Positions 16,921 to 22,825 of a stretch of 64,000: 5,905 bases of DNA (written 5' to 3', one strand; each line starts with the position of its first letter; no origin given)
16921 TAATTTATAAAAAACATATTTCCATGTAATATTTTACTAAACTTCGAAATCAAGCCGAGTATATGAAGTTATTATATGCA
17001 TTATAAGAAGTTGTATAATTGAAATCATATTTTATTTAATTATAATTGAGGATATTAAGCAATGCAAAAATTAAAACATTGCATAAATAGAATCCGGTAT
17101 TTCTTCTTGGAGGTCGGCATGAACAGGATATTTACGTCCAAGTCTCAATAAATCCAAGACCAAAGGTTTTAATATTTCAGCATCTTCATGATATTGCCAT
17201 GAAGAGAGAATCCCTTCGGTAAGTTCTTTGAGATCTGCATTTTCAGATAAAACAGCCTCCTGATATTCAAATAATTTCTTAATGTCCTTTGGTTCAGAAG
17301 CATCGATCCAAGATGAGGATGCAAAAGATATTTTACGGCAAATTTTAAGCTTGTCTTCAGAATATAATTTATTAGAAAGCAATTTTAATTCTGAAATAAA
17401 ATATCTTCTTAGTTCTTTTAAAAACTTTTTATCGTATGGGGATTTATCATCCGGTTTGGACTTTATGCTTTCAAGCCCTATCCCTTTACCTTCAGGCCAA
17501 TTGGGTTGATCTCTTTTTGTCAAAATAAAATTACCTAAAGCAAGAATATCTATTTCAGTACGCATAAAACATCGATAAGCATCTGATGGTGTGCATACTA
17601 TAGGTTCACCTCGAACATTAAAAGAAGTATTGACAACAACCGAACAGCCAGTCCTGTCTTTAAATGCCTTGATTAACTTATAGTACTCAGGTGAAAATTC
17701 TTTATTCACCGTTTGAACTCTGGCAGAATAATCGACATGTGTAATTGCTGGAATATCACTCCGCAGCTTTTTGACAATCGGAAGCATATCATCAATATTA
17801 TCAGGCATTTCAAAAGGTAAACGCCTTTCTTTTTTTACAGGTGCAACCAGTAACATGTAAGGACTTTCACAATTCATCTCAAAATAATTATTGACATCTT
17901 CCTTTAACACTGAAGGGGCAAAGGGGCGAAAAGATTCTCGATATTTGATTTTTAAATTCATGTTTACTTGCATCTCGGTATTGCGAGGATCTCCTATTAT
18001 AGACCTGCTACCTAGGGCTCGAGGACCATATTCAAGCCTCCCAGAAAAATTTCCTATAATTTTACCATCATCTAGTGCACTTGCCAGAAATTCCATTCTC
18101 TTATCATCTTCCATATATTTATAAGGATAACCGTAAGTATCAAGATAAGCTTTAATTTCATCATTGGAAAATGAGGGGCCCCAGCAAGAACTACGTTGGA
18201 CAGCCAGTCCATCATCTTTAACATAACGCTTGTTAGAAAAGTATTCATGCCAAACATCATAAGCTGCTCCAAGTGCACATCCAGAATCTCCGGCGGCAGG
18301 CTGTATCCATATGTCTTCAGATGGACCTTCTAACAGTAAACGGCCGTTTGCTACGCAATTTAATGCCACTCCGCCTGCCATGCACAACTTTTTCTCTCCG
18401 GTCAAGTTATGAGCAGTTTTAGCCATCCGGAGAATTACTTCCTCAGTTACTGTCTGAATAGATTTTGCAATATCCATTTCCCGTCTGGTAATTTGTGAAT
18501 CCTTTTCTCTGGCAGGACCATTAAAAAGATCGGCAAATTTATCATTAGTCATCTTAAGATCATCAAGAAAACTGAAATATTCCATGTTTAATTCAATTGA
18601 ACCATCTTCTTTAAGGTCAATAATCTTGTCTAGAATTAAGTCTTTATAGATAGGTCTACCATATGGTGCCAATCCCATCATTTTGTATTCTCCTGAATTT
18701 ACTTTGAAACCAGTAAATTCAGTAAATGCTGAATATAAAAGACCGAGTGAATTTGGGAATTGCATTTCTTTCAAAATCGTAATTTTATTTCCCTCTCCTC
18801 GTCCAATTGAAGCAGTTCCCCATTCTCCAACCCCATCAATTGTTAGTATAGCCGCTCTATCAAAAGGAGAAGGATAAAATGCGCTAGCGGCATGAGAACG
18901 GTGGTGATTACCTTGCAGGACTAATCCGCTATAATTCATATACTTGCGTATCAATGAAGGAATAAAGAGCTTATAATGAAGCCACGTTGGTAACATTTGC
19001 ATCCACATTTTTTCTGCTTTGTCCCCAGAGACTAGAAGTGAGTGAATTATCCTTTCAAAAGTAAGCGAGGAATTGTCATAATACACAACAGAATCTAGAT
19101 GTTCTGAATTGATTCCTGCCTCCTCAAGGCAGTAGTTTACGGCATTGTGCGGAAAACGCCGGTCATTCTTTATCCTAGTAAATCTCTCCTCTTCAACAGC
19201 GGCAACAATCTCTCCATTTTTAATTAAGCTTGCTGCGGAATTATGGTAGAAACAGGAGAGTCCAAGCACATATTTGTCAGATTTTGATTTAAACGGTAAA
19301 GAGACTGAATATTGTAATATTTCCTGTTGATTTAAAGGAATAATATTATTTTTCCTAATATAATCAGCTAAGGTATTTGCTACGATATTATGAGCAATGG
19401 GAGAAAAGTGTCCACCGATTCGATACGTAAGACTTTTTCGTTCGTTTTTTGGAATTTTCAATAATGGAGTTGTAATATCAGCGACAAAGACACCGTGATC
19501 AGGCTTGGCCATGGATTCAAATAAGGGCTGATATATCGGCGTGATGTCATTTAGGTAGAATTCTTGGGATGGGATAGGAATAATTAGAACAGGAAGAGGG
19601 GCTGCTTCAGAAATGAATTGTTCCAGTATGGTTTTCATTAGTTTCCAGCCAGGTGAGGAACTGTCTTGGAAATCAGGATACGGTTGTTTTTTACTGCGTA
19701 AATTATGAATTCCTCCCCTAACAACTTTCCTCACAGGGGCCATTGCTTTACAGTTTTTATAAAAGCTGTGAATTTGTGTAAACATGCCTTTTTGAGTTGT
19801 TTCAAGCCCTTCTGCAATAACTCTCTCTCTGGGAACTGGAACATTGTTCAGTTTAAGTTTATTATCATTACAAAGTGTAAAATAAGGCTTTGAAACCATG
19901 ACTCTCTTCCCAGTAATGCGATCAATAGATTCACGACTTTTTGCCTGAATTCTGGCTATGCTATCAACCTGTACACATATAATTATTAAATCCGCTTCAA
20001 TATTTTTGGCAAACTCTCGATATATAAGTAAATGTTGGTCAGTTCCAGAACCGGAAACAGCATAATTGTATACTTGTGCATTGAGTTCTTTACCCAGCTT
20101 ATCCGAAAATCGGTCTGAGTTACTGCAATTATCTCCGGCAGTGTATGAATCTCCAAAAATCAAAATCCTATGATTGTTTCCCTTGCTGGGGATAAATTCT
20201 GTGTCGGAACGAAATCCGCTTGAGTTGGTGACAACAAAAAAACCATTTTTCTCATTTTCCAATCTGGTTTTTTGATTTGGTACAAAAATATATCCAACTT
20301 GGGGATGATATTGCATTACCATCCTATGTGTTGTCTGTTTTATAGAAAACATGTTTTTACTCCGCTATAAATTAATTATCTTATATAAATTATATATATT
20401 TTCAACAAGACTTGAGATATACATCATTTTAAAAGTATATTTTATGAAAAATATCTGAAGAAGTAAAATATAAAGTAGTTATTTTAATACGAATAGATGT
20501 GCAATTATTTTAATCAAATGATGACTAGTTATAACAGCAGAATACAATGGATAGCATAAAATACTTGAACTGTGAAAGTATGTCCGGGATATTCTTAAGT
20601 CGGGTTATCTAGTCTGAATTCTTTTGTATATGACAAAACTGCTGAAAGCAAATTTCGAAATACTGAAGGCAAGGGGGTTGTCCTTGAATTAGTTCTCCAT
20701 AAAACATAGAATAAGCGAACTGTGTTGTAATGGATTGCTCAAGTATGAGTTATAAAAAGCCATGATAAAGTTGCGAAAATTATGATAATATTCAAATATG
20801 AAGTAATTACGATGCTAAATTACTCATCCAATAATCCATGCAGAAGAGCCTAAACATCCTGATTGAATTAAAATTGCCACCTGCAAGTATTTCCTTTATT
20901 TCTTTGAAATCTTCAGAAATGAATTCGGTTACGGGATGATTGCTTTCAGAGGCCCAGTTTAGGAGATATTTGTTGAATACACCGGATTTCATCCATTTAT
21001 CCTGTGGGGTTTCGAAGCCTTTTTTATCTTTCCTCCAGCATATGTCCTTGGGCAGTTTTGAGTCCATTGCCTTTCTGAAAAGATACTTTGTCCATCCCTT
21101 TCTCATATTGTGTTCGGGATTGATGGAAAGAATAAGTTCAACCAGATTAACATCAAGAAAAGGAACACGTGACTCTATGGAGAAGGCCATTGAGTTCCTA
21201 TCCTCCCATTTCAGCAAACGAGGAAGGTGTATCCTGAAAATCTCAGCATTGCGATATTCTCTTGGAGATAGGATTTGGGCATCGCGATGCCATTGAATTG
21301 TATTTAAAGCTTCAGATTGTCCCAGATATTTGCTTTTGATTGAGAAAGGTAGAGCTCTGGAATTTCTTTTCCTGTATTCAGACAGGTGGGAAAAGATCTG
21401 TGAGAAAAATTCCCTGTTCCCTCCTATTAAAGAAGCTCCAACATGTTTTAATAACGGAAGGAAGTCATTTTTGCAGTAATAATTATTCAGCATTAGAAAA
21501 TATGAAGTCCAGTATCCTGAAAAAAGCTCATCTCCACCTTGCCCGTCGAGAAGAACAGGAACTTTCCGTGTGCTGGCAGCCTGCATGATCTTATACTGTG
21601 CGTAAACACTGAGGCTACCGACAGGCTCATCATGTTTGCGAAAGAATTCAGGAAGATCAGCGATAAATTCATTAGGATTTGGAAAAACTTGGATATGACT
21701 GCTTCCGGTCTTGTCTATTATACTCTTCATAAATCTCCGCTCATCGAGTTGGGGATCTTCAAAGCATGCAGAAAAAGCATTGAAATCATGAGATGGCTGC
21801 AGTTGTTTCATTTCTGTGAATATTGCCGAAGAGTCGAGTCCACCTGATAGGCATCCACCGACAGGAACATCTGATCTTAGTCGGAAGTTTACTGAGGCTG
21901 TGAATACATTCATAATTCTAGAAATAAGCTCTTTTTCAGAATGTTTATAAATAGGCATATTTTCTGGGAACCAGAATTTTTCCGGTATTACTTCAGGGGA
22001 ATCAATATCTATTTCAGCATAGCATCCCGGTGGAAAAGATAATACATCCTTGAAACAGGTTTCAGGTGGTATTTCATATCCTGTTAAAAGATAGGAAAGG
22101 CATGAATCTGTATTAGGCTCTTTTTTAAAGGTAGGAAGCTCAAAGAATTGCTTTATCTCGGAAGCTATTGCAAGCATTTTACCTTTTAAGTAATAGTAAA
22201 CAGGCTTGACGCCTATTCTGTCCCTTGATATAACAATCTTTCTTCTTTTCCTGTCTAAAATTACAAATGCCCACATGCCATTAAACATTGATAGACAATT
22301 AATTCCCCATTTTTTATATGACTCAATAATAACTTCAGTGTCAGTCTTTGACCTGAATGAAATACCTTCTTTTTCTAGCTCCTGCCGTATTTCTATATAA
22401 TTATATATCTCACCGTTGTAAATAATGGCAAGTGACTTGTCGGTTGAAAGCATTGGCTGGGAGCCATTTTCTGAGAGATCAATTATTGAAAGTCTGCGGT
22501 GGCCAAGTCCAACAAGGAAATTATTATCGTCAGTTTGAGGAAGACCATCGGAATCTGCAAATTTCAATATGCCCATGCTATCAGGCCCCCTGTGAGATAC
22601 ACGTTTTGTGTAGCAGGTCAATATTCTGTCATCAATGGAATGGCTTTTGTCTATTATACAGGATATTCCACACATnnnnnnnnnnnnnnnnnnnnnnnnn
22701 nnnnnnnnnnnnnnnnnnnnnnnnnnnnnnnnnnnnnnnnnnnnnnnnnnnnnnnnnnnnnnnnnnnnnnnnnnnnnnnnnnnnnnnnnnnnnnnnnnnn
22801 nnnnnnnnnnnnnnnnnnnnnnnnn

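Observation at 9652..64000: A ~55-kb co-directional glycan super-locus with an exceptionally dense tailoring toolkit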

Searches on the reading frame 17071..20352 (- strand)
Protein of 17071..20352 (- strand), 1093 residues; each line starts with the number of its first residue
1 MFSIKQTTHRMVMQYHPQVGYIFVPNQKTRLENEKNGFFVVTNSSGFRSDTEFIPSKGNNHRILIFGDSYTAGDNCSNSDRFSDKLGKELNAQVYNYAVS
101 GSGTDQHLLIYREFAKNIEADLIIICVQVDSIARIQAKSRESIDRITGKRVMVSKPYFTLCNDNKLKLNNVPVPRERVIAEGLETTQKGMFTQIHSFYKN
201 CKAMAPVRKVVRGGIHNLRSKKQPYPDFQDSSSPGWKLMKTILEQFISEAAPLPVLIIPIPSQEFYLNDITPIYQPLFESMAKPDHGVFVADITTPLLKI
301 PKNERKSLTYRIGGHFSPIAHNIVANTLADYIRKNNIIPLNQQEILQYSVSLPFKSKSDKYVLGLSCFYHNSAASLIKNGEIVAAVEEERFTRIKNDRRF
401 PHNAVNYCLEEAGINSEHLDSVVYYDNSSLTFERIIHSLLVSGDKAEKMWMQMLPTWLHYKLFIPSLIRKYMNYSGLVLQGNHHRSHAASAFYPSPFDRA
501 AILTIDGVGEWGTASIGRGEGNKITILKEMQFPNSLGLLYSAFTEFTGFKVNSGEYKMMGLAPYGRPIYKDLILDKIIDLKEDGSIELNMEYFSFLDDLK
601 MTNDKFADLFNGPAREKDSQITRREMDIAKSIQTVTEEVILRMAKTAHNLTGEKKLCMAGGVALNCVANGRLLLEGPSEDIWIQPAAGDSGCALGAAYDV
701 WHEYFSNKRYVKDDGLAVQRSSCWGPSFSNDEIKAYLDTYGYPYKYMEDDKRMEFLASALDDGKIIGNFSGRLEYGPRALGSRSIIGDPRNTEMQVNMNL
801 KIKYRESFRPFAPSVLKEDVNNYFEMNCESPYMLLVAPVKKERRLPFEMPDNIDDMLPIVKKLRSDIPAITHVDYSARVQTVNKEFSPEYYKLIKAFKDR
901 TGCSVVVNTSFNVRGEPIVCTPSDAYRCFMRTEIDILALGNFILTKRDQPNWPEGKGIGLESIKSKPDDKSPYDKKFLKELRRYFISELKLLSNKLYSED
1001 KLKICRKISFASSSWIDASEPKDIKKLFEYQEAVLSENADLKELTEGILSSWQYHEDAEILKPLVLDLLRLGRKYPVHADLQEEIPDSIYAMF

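Call 4: search_protein_families(library=pfam, proteins=[window:17071-20352:-])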
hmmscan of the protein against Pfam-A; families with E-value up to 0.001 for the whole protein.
window:17071-20352:- (1093 aa): 5 families
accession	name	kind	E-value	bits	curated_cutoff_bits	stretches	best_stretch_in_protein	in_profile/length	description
PF02543.21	Carbam_trans_N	-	2.4e-90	303.9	24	1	362-697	2-345/346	Carbamoyltransferase N-terminus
PF16861.10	Carbam_trans_C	-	7.2e-72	240.9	27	1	757-946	1-170/170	Carbamoyltransferase C-terminus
PF13472.12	Lipase_GDSL_2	-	5.5e-08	33.9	32.9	1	65-318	1-173/178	GDSL-like Lipase/Acylhydrolase family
PF16822.11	ALGX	-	0.00017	21.8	26.5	0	59-111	200-248/268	SGNH hydrolase-like domain, acetyltransferase AlgX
PF00657.28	Lipase_GDSL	-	0.0004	21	23.6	0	63-126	1-83/208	GDSL-like Lipase/Acylhydrolase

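Call 11: search_protein_families(library=ncbifam, proteins=[window:17071-20352:-], max_evalue=0.00001)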
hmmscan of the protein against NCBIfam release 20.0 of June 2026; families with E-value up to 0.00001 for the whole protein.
window:17071-20352:- (1093 aa): 1 family
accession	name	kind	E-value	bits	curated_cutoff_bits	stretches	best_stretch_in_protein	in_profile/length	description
NF041651.1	nodul_NodU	equivalog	3.9e-35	121.7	1000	1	369-917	9-528/556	nodulation protein NodU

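Call 59: search_solved_structures(query=window:17071-20352:-, max_evalue=0.001)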
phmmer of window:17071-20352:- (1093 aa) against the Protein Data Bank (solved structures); distinct sequences matched with E-value up to 0.001: 12.
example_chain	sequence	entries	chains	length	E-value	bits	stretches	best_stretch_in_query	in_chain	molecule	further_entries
7xb6_A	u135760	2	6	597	2.3e-84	287.2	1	367-947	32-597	Carbamoyltransferase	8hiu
7vx0_A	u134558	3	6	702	1.5e-83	284.5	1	366-949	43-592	GdmN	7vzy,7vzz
7vyj_A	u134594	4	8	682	1.7e-83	284.3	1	366-949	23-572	GdmN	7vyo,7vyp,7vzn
7vzq_A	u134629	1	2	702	2.5e-83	283.8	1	366-949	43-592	GdmN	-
7vzu_A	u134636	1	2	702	4.9e-83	282.8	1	366-949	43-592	GdmN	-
9s2t_A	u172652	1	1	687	6.8e-78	265.8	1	367-949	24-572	Decarbamoylnovobiocin carbamoyltransferase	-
3ver_A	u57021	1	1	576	8.3e-77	262.2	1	368-946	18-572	O-carbamoyltransferase TobZ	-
3vf4_A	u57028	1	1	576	2.2e-76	260.8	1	368-946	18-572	O-carbamoyltransferase TobZ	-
3vf2_A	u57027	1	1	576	2.9e-76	260.4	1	368-946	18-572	O-carbamoyltransferase TobZ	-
3vez_A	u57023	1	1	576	5.6e-76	259.4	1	368-946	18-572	O-carbamoyltransferase TobZ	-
3ven_A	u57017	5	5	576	5.6e-76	259.4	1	368-946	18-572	O-carbamoyltransferase TobZ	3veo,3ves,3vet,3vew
3vex_A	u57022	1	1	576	5.7e-76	259.4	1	368-946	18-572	O-carbamoyltransferase TobZ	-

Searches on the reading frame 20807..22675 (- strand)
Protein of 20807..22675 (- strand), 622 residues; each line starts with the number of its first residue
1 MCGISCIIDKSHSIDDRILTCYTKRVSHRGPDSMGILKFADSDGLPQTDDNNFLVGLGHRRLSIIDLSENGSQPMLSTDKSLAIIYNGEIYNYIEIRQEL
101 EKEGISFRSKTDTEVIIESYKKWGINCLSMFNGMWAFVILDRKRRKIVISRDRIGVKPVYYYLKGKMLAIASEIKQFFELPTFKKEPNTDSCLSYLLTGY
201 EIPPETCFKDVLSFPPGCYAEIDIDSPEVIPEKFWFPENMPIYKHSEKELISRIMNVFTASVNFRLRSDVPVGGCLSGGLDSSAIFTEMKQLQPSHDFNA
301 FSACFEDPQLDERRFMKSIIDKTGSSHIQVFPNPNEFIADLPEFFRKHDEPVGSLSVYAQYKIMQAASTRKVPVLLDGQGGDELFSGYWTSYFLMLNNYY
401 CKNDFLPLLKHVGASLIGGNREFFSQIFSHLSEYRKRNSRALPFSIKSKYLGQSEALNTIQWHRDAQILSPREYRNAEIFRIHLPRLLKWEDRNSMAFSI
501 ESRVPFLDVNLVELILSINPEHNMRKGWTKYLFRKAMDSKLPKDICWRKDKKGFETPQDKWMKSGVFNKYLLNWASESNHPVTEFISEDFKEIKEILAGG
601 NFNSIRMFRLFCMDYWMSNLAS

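Call 4: search_protein_families(library=pfam, proteins=[window:20807-22675:-])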
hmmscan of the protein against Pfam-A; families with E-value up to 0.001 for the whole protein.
window:20807-22675:- (622 aa): 3 families
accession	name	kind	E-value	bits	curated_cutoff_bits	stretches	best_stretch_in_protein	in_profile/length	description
PF00733.27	Asn_synthase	-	3e-64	218.3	21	1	256-590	4-323/354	Asparagine synthase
PF13537.11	GATase_7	-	5.2e-44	149.6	25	1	59-178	1-122/123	Glutamine amidotransferase domain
PF13522.11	GATase_6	-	2.6e-39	134.6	27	1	48-173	8-130/130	Glutamine amidotransferase domain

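Call 11: search_protein_families(library=ncbifam, proteins=[window:20807-22675:-], max_evalue=0.00001)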
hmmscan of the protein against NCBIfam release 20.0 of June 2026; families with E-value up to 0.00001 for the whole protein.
window:20807-22675:- (622 aa): 9 families
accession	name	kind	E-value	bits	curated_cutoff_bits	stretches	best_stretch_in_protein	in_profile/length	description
TIGR01536.1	asn_synth_AEB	equivalog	7.9e-125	417.8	267.1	1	2-554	1-517/517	asparagine synthase (glutamine-hydrolyzing)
TIGR03108.1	eps_aminotran_1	hypoth_equivalog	2e-105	353.9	816.9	2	1-396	1-382/628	XrtA/PEP-CTERM system amidotransferase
TIGR03104.1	trio_amidotrans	equivalog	1.4e-84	284.4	570.1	2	1-389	1-381/589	N-acetylglutaminylglutamine amidotransferase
NF033535.1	lass_lactam_cya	exception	6.9e-83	279.3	525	2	1-387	1-378/668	lasso peptide isopeptide bond-forming cyclase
NF006949.0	PRK09431.1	equivalog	9.8e-73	245.5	499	3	1-178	1-166/554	asparagine synthase B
NF001484.0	PRK00331.1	subfamily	7.6e-14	51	381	1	1-152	1-176/601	isomerizing glutamine--fructose-6-phosphate transaminase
NF033561.1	macrolact_Ik_Al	subfamily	1.6e-12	46.9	300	1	136-385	82-331/561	albusnodin/ikarugamycin family macrolactam cyclase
TIGR01135.1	glmS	equivalog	2.6e-12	46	418.05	1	24-120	21-132/607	glutamine--fructose-6-phosphate transaminase (isomerizing)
TIGR01134.1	purF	equivalog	1.3e-09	37.9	350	1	27-173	24-195/432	amidophosphoribosyltransferase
